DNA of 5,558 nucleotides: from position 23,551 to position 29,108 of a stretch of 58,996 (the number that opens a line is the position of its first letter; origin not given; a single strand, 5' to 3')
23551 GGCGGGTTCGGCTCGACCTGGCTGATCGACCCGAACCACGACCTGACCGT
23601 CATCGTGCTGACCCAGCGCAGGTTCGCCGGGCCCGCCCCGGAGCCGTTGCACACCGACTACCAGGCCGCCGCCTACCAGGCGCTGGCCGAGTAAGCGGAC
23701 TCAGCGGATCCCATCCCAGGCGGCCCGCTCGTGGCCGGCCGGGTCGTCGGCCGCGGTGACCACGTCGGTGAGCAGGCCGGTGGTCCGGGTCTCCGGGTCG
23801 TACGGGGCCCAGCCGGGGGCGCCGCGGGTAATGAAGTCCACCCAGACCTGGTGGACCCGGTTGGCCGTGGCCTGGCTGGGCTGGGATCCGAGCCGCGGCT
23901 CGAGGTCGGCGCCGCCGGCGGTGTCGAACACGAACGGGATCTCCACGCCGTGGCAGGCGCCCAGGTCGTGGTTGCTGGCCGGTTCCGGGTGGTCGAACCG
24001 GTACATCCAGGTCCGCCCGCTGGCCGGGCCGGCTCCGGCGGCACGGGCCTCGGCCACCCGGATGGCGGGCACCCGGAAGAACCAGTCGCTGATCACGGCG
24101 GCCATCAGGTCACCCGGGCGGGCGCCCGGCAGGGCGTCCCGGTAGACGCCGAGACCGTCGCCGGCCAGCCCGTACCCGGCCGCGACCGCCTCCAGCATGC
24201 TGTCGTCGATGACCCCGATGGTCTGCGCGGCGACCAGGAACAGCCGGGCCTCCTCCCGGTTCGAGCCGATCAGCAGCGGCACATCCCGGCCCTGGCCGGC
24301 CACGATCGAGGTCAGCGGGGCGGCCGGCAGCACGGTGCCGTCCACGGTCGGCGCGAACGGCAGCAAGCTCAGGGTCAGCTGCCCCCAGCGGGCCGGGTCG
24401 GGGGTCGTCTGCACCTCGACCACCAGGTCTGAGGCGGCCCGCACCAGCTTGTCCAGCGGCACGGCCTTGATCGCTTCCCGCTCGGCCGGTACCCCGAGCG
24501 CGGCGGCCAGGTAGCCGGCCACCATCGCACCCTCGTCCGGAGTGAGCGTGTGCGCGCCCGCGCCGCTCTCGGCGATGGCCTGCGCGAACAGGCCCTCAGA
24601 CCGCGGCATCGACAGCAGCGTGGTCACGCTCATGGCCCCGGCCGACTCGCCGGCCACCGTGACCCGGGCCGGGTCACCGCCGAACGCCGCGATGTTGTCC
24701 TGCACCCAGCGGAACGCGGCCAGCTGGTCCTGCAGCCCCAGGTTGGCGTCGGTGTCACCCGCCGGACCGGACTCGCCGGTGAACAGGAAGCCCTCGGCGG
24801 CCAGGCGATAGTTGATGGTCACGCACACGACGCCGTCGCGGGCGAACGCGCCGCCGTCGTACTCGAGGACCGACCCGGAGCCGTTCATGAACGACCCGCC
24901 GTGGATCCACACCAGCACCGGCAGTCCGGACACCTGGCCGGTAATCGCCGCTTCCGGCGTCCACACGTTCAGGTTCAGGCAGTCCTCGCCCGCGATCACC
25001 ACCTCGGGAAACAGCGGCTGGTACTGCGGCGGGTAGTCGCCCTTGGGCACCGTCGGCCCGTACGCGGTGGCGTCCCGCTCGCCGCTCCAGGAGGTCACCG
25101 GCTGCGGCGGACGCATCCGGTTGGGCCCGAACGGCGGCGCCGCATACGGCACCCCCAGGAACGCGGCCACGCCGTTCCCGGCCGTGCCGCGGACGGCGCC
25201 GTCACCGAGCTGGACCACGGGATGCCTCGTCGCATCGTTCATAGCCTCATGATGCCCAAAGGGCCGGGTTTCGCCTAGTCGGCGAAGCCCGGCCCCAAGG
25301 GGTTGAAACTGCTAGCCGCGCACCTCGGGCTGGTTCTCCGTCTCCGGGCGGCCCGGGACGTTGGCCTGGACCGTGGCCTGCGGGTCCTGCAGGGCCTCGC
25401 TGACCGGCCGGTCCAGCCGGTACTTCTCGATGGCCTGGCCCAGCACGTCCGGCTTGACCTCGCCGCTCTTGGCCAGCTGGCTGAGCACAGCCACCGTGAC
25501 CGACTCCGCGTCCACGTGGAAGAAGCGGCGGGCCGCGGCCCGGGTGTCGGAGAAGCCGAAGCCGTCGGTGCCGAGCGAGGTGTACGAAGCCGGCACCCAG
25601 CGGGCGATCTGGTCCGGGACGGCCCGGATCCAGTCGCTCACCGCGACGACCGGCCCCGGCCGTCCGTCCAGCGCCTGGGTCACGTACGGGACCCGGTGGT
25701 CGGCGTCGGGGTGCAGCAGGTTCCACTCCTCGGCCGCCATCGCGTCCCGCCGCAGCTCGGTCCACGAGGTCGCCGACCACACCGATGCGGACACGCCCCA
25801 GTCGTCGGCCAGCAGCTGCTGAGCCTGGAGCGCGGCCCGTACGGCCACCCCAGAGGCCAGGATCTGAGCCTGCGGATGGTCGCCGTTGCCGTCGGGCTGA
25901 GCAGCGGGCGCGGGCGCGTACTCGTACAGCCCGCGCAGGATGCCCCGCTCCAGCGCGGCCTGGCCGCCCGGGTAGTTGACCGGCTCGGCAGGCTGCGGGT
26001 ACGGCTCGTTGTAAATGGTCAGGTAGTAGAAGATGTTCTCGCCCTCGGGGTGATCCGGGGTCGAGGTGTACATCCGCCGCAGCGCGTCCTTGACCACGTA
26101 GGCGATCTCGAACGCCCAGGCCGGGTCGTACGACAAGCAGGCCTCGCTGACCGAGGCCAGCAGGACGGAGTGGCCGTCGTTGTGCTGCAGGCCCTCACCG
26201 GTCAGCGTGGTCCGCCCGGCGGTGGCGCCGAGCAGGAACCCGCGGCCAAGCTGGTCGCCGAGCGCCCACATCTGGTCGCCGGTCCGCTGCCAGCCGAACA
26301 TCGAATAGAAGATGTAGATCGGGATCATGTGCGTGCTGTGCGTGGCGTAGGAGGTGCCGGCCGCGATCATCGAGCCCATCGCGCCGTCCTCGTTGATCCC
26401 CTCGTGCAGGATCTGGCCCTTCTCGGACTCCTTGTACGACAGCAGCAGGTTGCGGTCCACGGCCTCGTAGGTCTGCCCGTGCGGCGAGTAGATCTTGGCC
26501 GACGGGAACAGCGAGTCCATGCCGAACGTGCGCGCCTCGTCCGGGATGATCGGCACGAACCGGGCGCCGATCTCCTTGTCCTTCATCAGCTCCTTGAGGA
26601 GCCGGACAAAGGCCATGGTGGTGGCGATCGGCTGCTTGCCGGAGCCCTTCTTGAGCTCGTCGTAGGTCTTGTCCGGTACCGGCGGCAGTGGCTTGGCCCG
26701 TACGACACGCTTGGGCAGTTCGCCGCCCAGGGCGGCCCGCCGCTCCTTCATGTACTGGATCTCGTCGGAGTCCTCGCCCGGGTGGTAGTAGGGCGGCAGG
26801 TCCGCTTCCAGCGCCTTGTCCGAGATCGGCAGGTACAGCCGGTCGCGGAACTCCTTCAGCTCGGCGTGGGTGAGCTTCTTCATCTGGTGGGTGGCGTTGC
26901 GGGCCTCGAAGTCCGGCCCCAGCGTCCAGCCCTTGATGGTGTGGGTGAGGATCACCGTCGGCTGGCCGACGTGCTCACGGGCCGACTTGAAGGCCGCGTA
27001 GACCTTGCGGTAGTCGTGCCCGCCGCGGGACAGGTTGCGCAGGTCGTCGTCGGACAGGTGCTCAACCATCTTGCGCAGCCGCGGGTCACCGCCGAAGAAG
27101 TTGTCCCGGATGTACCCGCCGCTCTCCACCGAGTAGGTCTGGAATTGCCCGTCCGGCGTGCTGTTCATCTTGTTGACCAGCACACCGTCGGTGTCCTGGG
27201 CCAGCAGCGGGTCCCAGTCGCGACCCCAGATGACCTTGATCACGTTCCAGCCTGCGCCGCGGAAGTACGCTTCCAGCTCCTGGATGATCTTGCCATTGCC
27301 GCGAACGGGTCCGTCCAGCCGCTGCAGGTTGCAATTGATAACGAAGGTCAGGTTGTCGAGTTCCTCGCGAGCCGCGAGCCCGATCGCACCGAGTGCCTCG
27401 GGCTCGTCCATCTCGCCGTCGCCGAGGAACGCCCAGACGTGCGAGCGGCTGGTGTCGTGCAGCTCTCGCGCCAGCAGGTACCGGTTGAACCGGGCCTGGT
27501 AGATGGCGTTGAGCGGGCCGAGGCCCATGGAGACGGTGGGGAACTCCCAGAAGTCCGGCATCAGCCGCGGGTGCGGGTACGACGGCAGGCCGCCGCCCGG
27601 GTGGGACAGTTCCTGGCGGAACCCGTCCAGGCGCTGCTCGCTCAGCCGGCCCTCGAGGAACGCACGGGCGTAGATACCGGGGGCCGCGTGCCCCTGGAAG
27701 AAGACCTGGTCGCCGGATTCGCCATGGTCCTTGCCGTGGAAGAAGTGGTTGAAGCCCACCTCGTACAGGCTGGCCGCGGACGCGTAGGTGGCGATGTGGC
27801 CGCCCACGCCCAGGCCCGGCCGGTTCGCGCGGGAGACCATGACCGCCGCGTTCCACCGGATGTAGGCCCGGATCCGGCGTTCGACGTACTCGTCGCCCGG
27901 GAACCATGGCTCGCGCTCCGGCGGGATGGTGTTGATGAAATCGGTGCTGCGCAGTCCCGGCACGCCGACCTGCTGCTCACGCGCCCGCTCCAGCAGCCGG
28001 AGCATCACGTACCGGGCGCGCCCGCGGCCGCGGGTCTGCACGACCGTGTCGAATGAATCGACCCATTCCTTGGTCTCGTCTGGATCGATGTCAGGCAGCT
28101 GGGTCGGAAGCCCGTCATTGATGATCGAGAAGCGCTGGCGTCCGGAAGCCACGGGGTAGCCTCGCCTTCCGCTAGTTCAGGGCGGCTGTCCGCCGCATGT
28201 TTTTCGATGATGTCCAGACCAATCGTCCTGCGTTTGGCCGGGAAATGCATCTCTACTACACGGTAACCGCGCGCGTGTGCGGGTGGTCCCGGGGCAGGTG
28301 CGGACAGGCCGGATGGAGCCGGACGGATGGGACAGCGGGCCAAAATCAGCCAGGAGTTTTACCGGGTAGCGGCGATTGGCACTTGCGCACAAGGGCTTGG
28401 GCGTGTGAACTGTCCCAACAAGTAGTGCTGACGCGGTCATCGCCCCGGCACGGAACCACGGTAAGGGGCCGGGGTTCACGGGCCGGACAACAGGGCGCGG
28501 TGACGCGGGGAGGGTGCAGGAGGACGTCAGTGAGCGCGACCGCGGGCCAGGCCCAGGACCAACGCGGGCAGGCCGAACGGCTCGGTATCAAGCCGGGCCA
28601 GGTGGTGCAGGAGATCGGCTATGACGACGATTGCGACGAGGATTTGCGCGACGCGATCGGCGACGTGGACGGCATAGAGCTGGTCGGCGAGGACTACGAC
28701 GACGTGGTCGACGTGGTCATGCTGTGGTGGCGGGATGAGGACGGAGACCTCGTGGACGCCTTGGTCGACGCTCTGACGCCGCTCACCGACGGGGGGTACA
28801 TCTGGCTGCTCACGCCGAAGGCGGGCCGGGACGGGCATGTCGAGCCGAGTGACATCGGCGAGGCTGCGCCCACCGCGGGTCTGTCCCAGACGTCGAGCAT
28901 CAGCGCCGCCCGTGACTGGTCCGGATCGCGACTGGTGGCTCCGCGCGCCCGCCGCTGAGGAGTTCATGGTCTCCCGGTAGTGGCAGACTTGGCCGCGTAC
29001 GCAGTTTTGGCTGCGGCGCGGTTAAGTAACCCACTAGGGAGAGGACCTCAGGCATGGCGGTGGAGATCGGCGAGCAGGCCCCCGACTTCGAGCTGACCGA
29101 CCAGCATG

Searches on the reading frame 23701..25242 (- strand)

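Call 14: search_protein_families(library=pfam, proteins=[window:23701-25242:-], max_evalue=0.001)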
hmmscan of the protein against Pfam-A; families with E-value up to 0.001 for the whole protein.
window:23701-25242:- (513 aa): 3 families
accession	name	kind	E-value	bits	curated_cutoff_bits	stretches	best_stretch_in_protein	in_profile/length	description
PF00135.34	COesterase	-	9e-98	328.9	27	2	7-337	2-322/515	Carboxylesterase family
PF07859.19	Abhydrolase_3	-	7.9e-10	39.3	25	1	110-217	1-96/210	alpha/beta hydrolase fold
PF20434.5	BD-FAE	-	1.5e-09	38.1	26.8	1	106-203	12-100/215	BD-FAE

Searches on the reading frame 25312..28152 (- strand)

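Call 14: search_protein_families(library=pfam, proteins=[window:25312-28152:-], max_evalue=0.001)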
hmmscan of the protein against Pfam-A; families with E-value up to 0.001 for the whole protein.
window:25312-28152:- (946 aa): 3 families
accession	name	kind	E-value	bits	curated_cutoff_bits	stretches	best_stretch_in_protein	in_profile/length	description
PF17831.6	PDH_E1_M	-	7.8e-83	277.7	23.2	1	490-721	4-229/229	Pyruvate dehydrogenase E1 component middle domain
PF22613.1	Transketolase_C_1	-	8.5e-21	74.7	27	1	758-881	10-113/113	Transketolase-like TK C-terminal domain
PF00456.26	Transketolase_N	-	1.2e-13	51.2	22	1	126-313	35-219/334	Transketolase, thiamine diphosphate binding domain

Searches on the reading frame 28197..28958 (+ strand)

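Call 14: search_protein_families(library=pfam, proteins=[window:28197-28958:+], max_evalue=0.001)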
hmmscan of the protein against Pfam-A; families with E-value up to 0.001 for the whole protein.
window:28197-28958:+ (253 aa): 1 family
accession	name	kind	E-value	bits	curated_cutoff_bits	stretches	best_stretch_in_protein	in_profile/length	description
PF11253.13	DUF3052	-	9.5e-58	194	22.7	1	126-249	1-124/125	Protein of unknown function (DUF3052)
